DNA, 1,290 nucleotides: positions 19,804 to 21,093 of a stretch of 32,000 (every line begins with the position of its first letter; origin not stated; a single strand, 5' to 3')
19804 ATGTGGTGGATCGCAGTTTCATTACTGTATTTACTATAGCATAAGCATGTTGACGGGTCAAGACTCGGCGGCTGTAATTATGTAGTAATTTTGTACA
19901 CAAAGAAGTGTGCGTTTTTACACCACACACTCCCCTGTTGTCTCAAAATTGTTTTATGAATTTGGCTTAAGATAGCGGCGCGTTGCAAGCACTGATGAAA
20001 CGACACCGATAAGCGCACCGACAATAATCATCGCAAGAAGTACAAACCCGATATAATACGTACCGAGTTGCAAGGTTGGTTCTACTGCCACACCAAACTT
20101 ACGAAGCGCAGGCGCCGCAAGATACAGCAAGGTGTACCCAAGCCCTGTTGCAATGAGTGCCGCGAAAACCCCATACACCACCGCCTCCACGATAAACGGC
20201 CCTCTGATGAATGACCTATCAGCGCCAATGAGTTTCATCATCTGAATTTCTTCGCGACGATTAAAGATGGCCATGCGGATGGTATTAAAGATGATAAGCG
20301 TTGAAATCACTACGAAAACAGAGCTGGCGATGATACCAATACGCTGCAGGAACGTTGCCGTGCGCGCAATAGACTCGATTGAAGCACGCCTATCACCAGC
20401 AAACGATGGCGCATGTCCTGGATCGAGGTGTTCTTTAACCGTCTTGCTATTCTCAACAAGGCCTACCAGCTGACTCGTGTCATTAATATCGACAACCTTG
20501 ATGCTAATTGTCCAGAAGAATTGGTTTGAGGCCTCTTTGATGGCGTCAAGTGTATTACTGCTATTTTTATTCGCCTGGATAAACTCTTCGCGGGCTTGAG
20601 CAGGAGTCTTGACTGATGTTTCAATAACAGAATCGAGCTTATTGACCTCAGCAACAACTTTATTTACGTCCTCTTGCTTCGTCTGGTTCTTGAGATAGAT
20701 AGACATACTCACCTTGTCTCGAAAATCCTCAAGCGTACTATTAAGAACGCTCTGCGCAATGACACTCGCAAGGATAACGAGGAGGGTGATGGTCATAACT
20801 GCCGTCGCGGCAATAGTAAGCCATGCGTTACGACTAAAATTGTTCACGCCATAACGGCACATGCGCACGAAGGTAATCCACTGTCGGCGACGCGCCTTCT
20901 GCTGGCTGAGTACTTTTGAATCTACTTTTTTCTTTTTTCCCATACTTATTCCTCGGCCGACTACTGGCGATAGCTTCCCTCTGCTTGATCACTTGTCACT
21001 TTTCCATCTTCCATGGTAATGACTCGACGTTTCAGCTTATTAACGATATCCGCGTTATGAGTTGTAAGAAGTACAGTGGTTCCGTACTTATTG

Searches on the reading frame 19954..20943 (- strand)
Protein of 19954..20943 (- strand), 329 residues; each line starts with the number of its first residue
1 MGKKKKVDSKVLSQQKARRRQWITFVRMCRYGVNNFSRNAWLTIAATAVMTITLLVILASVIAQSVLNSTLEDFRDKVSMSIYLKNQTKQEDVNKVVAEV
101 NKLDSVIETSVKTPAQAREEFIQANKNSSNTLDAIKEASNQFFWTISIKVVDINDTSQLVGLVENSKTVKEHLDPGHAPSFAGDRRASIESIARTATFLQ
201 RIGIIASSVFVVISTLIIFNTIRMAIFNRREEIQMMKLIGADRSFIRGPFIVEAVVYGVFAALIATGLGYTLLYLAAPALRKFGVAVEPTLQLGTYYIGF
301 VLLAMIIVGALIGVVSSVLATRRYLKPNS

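Call 94: search_protein_families(library=pfam, proteins=[window:19954-20943:-], max_evalue=0.001)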
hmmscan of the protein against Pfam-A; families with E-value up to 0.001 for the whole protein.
window:19954-20943:- (329 aa): 2 families
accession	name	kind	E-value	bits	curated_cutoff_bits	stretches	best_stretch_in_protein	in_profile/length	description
PF02687.27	FtsX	-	5e-18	65.7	25.5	1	204-326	1-117/120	FtsX-like permease C-terminal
PF18075.7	FtsX_ECD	-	1.2e-07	32.7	23.5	1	78-170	1-94/96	FtsX extracellular domain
